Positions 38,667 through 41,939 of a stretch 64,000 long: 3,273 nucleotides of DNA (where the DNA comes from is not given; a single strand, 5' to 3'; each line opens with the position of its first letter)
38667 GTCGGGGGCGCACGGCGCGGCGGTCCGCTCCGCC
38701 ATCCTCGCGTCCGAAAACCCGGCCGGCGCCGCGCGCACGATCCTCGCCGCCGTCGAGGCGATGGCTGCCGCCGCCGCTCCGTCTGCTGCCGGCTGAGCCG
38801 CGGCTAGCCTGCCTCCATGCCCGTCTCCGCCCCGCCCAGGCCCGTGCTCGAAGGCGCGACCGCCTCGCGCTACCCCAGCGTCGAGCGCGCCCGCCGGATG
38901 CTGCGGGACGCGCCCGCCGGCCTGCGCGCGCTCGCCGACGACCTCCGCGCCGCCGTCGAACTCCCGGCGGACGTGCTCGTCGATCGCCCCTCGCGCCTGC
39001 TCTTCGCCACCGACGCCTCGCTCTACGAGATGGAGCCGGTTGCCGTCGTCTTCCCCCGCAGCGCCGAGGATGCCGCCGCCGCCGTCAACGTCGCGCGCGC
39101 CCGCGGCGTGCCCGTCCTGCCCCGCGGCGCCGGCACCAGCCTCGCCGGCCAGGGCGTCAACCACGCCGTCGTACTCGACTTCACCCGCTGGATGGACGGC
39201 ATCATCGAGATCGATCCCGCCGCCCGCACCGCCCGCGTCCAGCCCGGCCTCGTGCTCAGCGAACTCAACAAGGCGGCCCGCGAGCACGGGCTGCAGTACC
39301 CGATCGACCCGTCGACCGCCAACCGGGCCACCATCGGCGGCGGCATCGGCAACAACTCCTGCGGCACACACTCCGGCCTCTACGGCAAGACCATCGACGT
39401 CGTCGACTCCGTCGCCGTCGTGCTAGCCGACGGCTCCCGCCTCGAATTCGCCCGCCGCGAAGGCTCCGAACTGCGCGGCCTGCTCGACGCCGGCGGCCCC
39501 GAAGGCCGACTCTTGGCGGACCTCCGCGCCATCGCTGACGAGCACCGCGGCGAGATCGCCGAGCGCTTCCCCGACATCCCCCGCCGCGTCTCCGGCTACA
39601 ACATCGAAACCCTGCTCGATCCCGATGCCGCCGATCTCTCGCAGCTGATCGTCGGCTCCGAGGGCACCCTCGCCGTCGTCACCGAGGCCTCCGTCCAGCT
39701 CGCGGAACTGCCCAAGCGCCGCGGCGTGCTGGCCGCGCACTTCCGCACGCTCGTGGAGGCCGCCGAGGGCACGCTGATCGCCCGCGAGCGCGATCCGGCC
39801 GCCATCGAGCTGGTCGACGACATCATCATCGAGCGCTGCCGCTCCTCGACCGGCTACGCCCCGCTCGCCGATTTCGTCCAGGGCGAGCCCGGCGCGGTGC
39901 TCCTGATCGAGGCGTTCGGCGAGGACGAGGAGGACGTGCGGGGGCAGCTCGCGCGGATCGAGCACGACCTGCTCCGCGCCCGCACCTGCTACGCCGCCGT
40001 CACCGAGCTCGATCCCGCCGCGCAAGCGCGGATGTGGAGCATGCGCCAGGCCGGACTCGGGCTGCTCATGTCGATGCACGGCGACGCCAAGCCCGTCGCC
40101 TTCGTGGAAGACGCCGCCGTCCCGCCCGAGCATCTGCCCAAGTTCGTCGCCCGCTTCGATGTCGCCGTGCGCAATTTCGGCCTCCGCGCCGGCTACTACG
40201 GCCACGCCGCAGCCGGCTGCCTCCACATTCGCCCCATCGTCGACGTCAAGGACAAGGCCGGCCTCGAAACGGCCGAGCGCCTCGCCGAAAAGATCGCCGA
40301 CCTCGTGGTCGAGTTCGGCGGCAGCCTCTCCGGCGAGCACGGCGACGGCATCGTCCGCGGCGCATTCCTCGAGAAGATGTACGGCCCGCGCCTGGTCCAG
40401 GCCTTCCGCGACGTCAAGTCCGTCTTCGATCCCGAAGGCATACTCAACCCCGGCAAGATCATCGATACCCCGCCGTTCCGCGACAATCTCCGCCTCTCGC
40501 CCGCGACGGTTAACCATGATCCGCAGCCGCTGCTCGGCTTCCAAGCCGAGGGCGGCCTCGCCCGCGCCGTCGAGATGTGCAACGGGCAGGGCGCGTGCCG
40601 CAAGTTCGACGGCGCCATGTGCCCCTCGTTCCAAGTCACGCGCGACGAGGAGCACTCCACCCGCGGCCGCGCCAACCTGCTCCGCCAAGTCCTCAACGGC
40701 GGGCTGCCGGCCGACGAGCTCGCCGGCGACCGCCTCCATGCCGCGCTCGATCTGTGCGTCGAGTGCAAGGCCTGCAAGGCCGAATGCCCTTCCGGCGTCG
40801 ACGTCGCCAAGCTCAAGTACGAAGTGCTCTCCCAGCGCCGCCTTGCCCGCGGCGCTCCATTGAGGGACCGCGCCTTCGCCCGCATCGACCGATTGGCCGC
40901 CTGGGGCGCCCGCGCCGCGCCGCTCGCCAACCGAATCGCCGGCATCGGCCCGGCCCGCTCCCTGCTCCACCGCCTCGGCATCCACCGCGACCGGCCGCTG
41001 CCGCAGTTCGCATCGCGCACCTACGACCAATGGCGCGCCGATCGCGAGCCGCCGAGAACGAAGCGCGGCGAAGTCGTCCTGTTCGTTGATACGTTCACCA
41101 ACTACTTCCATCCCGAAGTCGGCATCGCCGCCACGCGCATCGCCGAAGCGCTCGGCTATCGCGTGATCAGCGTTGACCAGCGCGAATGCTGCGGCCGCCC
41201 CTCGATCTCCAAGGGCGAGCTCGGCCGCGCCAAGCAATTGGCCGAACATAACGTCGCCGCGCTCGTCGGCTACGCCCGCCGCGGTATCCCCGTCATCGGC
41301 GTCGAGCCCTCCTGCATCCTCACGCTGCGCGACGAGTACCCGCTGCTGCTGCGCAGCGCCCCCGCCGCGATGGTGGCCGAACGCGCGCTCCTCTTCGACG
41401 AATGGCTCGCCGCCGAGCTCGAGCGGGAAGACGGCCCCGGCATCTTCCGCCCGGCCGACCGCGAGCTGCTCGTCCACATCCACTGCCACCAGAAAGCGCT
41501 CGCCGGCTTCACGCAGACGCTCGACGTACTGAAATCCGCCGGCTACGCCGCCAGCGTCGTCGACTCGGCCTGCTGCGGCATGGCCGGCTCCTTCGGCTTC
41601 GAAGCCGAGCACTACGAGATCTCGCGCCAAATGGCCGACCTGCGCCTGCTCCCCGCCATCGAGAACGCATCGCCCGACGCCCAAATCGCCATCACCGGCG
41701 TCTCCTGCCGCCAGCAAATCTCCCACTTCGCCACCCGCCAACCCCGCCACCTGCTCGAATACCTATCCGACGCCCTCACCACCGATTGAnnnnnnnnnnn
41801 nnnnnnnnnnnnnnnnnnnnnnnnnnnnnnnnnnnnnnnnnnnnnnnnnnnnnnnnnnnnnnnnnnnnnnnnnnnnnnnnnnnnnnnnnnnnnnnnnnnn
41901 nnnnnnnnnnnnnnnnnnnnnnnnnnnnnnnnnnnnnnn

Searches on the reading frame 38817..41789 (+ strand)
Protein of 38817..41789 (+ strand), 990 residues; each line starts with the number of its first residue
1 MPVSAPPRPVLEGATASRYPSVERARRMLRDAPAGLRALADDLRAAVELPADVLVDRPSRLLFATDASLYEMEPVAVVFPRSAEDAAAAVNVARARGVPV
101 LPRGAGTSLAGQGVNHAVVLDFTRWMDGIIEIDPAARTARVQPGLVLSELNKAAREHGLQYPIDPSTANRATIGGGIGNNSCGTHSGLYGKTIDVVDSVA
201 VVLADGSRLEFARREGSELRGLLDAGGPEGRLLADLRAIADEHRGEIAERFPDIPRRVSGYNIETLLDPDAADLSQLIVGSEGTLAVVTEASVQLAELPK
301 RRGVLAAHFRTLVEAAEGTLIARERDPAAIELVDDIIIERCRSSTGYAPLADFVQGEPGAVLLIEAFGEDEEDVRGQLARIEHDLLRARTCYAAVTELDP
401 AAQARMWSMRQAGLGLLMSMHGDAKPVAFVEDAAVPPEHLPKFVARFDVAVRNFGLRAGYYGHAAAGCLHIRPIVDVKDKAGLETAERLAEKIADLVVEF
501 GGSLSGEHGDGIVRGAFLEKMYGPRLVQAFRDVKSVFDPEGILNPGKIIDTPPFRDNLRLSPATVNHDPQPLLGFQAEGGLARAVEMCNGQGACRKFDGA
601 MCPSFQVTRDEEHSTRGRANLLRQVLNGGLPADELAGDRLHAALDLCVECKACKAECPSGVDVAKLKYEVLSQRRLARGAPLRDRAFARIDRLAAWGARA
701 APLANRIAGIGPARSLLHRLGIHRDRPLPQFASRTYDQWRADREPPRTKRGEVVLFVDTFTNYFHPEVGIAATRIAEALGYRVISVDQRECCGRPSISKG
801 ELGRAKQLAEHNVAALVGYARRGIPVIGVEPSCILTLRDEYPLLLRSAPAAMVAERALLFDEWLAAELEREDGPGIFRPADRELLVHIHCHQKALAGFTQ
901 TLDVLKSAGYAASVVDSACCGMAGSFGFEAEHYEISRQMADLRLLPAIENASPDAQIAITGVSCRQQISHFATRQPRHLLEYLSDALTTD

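Call 10: search_protein_families(library=pfam, proteins=[window:38817-41789:+])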
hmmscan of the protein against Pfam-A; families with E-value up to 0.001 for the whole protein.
window:38817-41789:+ (990 aa): 5 families
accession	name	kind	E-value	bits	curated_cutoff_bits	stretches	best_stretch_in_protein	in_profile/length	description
PF02913.24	FAD-oxidase_C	-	1.6e-51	175.9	21.2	1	299-548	2-248/248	FAD linked oxidases, C-terminal domain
PF01565.28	FAD_binding_4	-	1.3e-41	142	26.4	1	74-210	1-137/139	FAD binding domain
PF13183.11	Fer4_8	-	1.1e-08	35.9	27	1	585-661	2-68/68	4Fe-4S dicluster domain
PF02754.22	CCG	-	1.8e-08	34.8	20.6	1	762-838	11-85/85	Cysteine-rich domain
PF13534.11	Fer4_17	-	4e-08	34.1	22.2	1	588-662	2-61/61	4Fe-4S dicluster domain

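Call 11: find_encoding_contigs(protein=window:38817-41789:+, flank=6000, max_places=10)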
Protein window:38817-41789:+ (990 aa): no gene with exactly this product is on record in the collection.

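Call 16: find_homologous_proteins(query=window:38817-41789:+, max_evalue=1e-100)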
Query window:38817-41789:+ (990 aa): 7334 proteins with E <= 1e-100 among 8000 candidates; the best 120 are listed.
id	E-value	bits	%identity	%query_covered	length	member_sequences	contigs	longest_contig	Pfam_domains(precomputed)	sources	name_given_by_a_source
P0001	0.0e+0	2215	100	100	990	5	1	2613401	PF01565.29,PF13534.12,PF02754.22,PF02913.25,PF13183.12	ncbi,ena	-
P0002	0.0e+0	1922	89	97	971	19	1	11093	PF01565.29,PF13534.12,PF02754.22,PF02913.25,PF13183.12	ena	-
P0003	0.0e+0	1682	77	99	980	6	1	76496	PF01565.29,PF13534.12,PF02754.22,PF02913.25,PF13183.12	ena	-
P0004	0.0e+0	1561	71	100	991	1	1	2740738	PF01565.29,PF13534.12,PF02754.22,PF02913.25,PF13183.12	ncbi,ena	-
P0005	0.0e+0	1561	71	99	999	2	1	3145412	PF01565.29,PF13534.12,PF02754.22,PF02913.25,PF13183.12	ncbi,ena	-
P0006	0.0e+0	1560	71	99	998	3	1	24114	PF01565.29,PF13534.12,PF02754.22,PF02913.25,PF13183.12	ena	-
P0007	0.0e+0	1551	71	100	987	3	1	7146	PF01565.29,PF13534.12,PF02754.22,PF02913.25,PF13183.12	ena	-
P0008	0.0e+0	1550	70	100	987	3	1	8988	PF01565.29,PF13534.12,PF02754.22,PF02913.25,PF13183.12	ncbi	-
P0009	0.0e+0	1549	70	100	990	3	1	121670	PF01565.29,PF13534.12,PF02754.22,PF02913.25,PF13183.12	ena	-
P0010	0.0e+0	1547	70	100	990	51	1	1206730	PF01565.29,PF13534.12,PF02754.22,PF02913.25,PF13183.12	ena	-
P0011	0.0e+0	1546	70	100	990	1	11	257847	PF01565.29,PF13534.12,PF02754.22,PF02913.25,PF13183.12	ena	-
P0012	0.0e+0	1546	70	99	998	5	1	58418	PF01565.29,PF13534.12,PF02754.22,PF02913.25,PF13183.12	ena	-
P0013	0.0e+0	1546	70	100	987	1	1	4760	PF01565.29,PF13534.12,PF02754.22,PF02913.25,PF13183.12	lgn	-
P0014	0.0e+0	1545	70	100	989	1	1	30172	PF01565.29,PF13534.12,PF02754.22,PF02913.25,PF13183.12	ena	-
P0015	0.0e+0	1544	70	100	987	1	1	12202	PF01565.29,PF13534.12,PF02754.22,PF02913.25,PF13183.12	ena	-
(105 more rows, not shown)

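Call 17: find_encoding_contigs(protein=P0001, flank=5000, max_places=6)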
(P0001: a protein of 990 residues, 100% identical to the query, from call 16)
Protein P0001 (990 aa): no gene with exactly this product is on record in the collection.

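Call 18: find_encoding_contigs(protein=P0002, flank=6000, max_places=6)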
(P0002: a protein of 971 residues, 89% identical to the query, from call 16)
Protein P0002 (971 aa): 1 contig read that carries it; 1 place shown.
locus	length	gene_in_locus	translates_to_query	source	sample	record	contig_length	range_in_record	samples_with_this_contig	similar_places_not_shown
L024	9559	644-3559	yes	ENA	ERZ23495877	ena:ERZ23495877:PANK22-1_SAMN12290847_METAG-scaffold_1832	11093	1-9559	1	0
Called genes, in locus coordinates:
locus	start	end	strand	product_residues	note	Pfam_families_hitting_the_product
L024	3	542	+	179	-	?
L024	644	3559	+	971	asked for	PF01565:FAD_binding_4, PF02913:FAD-oxidase_C, PF13183:Fer4_8, PF13534:Fer4_17, PF02754:CCG (weak)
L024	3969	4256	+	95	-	-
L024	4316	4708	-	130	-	-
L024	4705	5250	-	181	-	PF13274:SocA_Panacea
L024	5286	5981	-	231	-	PF02223:Thymidylate_kin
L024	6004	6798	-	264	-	PF02223:Thymidylate_kin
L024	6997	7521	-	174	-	PF01782:RimM, PF05239:PRC, PF24986:PRC_RimM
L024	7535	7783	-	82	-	PF13083:KH_KhpA-B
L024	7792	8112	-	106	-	PF00886:Ribosomal_S16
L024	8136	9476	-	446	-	PF02881:SRP54_N, PF06414:Zeta_toxin (faint), PF13401:AAA_22 (weak), PF00448:SRP54, PF02978:SRP_SPB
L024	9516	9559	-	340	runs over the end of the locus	PF00044:Gp_dh_N, PF02800:Gp_dh_C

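Call 19: find_encoding_contigs(protein=P0003, flank=6000, max_places=6)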
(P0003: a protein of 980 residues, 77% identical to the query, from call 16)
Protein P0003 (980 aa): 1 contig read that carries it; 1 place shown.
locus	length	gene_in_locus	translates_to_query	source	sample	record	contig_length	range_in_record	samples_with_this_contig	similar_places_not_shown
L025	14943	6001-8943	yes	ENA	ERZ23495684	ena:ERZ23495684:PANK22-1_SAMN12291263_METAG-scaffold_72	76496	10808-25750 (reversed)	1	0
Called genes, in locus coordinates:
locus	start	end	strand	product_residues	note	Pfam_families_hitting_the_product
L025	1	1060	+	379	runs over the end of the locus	PF01266:DAO, PF07992:Pyr_redox_2 (faint), PF13450:NAD_binding_8 (weak)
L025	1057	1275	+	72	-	PF02597:ThiS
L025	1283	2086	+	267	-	PF00977:His_biosynth (faint), PF05690:ThiG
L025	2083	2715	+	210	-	PF03070:TENA_THI-4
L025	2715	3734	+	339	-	PF09084:NMT1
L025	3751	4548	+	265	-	PF00005:ABC_tran, PF13304:AAA_21 (faint)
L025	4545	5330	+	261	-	PF00528:BPD_transp_1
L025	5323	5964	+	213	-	PF02581:TMP-TENI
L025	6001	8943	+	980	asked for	PF01565:FAD_binding_4, PF02913:FAD-oxidase_C, PF13183:Fer4_8, PF13534:Fer4_17, PF02754:CCG (weak)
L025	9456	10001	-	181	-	PF13274:SocA_Panacea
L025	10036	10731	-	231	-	PF02223:Thymidylate_kin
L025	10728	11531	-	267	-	PF02223:Thymidylate_kin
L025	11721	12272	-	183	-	PF01782:RimM, PF05239:PRC, PF24986:PRC_RimM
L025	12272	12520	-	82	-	PF13083:KH_KhpA-B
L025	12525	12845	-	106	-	PF00886:Ribosomal_S16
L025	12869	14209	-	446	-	PF02881:SRP54_N, PF06745:ATPase (faint), PF00448:SRP54, PF02978:SRP_SPB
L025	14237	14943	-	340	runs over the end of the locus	PF00044:Gp_dh_N, PF02800:Gp_dh_C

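Call 28: list_cluster_members(proteins=[P0001, P0002, P0003])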
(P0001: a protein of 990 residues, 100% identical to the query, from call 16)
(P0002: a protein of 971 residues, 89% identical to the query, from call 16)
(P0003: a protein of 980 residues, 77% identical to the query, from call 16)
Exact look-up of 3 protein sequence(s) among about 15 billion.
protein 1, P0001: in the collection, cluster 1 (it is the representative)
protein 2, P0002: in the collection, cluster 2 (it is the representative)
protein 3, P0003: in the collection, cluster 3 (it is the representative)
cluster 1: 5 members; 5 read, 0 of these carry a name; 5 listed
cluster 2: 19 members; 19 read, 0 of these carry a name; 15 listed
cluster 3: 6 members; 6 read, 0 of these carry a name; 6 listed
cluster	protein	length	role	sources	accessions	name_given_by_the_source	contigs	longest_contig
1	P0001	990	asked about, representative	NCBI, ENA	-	-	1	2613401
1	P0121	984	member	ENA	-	-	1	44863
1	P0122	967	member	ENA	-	-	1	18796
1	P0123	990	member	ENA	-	-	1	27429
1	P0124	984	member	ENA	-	-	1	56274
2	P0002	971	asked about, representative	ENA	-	-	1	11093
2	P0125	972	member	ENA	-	-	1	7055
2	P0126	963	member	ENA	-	-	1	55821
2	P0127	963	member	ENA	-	-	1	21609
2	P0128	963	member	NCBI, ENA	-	-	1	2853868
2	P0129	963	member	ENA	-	-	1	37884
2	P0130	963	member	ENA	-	-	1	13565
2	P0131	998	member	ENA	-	-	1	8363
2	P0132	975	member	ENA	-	-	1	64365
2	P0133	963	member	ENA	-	-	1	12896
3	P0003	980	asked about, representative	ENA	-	-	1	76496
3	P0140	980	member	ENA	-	-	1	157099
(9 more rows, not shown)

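Call 29: find_encoding_contigs(protein=P0123, flank=4000, max_places=4)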
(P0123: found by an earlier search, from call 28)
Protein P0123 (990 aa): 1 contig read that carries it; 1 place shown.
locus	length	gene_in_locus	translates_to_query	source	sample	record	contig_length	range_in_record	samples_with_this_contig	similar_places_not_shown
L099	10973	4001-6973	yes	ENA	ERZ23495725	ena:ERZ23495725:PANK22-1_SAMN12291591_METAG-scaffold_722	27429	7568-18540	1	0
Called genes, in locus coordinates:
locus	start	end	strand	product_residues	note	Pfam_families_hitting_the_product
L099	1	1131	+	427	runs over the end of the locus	PF05345:He_PIG, PF09084:NMT1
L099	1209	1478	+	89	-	-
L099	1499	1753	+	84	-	-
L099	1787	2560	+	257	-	PF00005:ABC_tran, PF13304:AAA_21 (faint)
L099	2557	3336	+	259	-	PF00528:BPD_transp_1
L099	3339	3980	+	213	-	PF02581:TMP-TENI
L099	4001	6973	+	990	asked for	PF01565:FAD_binding_4, PF02913:FAD-oxidase_C, PF13183:Fer4_8, PF13534:Fer4_17, PF02754:CCG (weak)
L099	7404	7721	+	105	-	-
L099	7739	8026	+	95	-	-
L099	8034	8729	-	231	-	PF02223:Thymidylate_kin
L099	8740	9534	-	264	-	PF02223:Thymidylate_kin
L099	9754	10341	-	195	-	PF01782:RimM, PF05239:PRC, PF24986:PRC_RimM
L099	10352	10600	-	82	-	PF13083:KH_KhpA-B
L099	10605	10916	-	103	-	PF00886:Ribosomal_S16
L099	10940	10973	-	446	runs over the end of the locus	PF02881:SRP54_N, PF13191:AAA_16 (weak), PF13401:AAA_22, PF00448:SRP54, PF02978:SRP_SPB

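Call 30: find_encoding_contigs(protein=P0121, flank=4000, max_places=4)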
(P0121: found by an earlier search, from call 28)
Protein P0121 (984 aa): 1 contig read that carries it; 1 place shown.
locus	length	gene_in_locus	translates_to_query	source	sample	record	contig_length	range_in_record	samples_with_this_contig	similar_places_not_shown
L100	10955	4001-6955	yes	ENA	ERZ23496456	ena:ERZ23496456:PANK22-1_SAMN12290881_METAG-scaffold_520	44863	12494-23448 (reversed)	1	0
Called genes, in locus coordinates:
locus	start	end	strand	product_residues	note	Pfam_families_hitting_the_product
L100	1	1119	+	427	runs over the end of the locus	PF05345:He_PIG, PF09084:NMT1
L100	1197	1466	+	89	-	-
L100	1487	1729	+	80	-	-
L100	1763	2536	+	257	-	PF00005:ABC_tran, PF13304:AAA_21 (faint)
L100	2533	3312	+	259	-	PF00528:BPD_transp_1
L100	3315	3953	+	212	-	PF02581:TMP-TENI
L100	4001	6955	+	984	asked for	PF01565:FAD_binding_4, PF02913:FAD-oxidase_C, PF02754:CCG (faint), PF13183:Fer4_8, PF13534:Fer4_17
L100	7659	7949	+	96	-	-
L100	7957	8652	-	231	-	PF02223:Thymidylate_kin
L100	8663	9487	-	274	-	PF02223:Thymidylate_kin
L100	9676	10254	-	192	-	PF01782:RimM, PF05239:PRC, PF24986:PRC_RimM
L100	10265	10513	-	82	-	PF13083:KH_KhpA-B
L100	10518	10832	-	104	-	PF00886:Ribosomal_S16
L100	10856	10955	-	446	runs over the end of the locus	PF02881:SRP54_N, PF06414:Zeta_toxin (weak), PF13191:AAA_16 (weak), PF13401:AAA_22, PF00448:SRP54, PF02978:SRP_SPB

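Call 34: find_encoding_contigs(protein=P0124, flank=4000, max_places=4)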
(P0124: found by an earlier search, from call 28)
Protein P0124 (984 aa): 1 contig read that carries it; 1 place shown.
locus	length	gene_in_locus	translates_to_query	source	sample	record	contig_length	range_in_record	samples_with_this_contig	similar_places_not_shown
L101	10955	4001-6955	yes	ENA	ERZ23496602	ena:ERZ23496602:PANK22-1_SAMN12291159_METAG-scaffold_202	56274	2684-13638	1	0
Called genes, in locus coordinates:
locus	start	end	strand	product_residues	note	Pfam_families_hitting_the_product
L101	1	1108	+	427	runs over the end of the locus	PF05345:He_PIG, PF09084:NMT1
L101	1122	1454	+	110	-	-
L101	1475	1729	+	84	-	-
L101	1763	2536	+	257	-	PF00005:ABC_tran, PF13304:AAA_21 (faint)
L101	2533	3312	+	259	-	PF00528:BPD_transp_1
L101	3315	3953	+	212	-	PF02581:TMP-TENI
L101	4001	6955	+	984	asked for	PF01565:FAD_binding_4, PF02913:FAD-oxidase_C, PF02754:CCG (faint), PF13183:Fer4_8, PF13534:Fer4_17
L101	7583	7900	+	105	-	-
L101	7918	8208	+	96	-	-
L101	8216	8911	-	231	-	PF02223:Thymidylate_kin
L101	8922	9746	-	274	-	PF02223:Thymidylate_kin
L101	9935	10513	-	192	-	PF01782:RimM, PF05239:PRC, PF24986:PRC_RimM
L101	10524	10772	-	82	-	PF13083:KH_KhpA-B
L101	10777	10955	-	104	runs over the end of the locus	PF00886:Ribosomal_S16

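Call 35: find_encoding_contigs(protein=P0122, flank=4000, max_places=4)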
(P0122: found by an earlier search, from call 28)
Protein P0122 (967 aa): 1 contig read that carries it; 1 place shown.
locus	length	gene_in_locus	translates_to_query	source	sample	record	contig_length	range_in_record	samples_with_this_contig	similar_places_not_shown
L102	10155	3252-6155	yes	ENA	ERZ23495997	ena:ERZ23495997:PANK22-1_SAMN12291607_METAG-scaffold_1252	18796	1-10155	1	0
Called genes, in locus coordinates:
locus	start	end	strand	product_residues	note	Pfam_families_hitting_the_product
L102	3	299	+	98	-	?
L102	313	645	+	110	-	-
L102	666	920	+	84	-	-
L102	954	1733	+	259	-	PF00005:ABC_tran, PF13304:AAA_21 (faint)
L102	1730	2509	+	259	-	PF00528:BPD_transp_1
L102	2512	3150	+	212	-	PF02581:TMP-TENI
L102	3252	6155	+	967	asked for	PF01565:FAD_binding_4, PF02913:FAD-oxidase_C, PF13183:Fer4_8, PF13534:Fer4_17, PF02754:CCG (weak)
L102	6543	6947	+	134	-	-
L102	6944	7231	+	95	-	-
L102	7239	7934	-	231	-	PF02223:Thymidylate_kin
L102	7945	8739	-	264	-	PF02223:Thymidylate_kin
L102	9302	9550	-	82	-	PF13083:KH_KhpA-B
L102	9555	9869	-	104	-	PF00886:Ribosomal_S16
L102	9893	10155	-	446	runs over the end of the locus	PF02881:SRP54_N, PF06414:Zeta_toxin (weak), PF13191:AAA_16 (weak), PF13401:AAA_22, PF00448:SRP54, PF02978:SRP_SPB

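Call 55: find_encoding_contigs(protein=P0128, flank=4000, max_places=4)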
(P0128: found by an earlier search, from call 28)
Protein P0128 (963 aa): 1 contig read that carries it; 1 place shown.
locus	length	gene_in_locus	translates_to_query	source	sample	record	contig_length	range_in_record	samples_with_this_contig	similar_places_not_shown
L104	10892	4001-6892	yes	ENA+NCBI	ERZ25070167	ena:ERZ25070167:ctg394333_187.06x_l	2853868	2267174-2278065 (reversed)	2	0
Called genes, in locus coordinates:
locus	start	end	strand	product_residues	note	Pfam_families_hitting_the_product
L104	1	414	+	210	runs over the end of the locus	PF03070:TENA_THI-4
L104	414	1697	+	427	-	PF05345:He_PIG (weak), PF09084:NMT1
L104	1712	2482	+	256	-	PF00005:ABC_tran, PF13304:AAA_21 (faint)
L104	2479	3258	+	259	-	PF00528:BPD_transp_1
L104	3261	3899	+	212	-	PF02581:TMP-TENI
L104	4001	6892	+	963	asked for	PF01565:FAD_binding_4, PF02913:FAD-oxidase_C, PF13183:Fer4_8, PF13534:Fer4_17, PF02754:CCG (weak)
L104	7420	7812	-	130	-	-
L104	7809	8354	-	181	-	PF13274:SocA_Panacea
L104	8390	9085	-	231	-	PF02223:Thymidylate_kin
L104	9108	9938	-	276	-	PF02223:Thymidylate_kin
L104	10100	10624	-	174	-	PF01782:RimM, PF05239:PRC, PF24986:PRC_RimM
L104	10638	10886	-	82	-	PF13083:KH_KhpA-B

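Call 56: find_encoding_contigs(protein=P0126, flank=4000, max_places=4)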
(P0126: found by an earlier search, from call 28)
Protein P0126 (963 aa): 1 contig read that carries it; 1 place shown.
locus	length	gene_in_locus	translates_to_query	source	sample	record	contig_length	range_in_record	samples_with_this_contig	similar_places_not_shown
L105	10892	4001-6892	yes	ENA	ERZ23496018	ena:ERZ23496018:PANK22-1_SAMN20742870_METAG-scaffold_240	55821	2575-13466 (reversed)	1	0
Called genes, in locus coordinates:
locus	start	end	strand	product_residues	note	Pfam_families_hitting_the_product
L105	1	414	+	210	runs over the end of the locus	PF03070:TENA_THI-4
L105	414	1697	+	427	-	PF05345:He_PIG (weak), PF09084:NMT1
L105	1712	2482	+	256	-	PF00005:ABC_tran, PF13304:AAA_21 (faint)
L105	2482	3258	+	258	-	PF00528:BPD_transp_1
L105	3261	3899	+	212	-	PF02581:TMP-TENI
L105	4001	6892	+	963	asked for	PF01565:FAD_binding_4, PF02913:FAD-oxidase_C, PF13183:Fer4_8, PF13534:Fer4_17, PF02754:CCG (weak)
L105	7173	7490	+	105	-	-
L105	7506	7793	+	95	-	-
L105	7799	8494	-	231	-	PF02223:Thymidylate_kin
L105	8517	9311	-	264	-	PF02223:Thymidylate_kin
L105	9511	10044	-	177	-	PF01782:RimM, PF05239:PRC, PF24986:PRC_RimM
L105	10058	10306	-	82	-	PF13083:KH_KhpA-B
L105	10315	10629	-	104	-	PF00886:Ribosomal_S16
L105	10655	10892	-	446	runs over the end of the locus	PF02881:SRP54_N, PF13401:AAA_22 (weak), PF00448:SRP54, PF02978:SRP_SPB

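Call 63: search_protein_families(library=pfam, proteins=[L104:7420-7812:-, L104:7809-8354:-], max_evalue=0.01)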
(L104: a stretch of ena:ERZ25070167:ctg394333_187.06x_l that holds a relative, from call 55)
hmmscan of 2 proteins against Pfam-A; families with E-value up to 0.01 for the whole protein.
L104:7420-7812:- (130 aa): 0 families

L104:7809-8354:- (181 aa): 1 family
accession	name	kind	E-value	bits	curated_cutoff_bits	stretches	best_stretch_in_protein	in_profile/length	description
PF13274.11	SocA_Panacea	-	5.9e-11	43.7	25.7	1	33-136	3-112/113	Antitoxin SocA-like, Panacea domain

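Call 64: search_protein_families(library=pfam, proteins=[L104:7420-7812:-], max_evalue=10)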
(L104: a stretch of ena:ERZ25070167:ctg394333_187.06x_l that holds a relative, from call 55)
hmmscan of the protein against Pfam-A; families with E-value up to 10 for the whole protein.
L104:7420-7812:- (130 aa): 0 families

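Call 65: search_protein_families(library=ncbifam, proteins=[L104:7420-7812:-], max_evalue=10)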
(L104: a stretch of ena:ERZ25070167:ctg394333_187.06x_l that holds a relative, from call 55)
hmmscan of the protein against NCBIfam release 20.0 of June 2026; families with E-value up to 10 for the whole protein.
L104:7420-7812:- (130 aa): 0 families

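Call 73: find_encoding_contigs(protein=P0004, flank=3000, max_places=3)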
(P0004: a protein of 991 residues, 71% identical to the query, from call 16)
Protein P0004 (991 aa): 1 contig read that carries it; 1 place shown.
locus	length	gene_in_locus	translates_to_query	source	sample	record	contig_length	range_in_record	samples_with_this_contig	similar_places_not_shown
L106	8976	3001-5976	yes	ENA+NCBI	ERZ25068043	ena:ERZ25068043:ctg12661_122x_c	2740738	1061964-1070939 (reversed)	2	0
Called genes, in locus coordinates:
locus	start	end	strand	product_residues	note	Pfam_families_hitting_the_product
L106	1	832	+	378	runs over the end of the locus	PF09084:NMT1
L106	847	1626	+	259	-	PF00005:ABC_tran, PF13304:AAA_21 (faint), PF13401:AAA_22 (faint)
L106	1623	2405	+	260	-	PF00528:BPD_transp_1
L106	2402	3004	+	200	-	PF02581:TMP-TENI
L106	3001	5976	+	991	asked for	PF01565:FAD_binding_4, PF02913:FAD-oxidase_C, PF13183:Fer4_8, PF13534:Fer4_17, PF02754:CCG (faint)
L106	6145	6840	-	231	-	PF02223:Thymidylate_kin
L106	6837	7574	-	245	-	PF02223:Thymidylate_kin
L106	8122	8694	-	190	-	PF01782:RimM, PF05239:PRC, PF24986:PRC_RimM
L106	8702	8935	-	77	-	PF13083:KH_KhpA-B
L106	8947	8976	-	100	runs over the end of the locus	PF00886:Ribosomal_S16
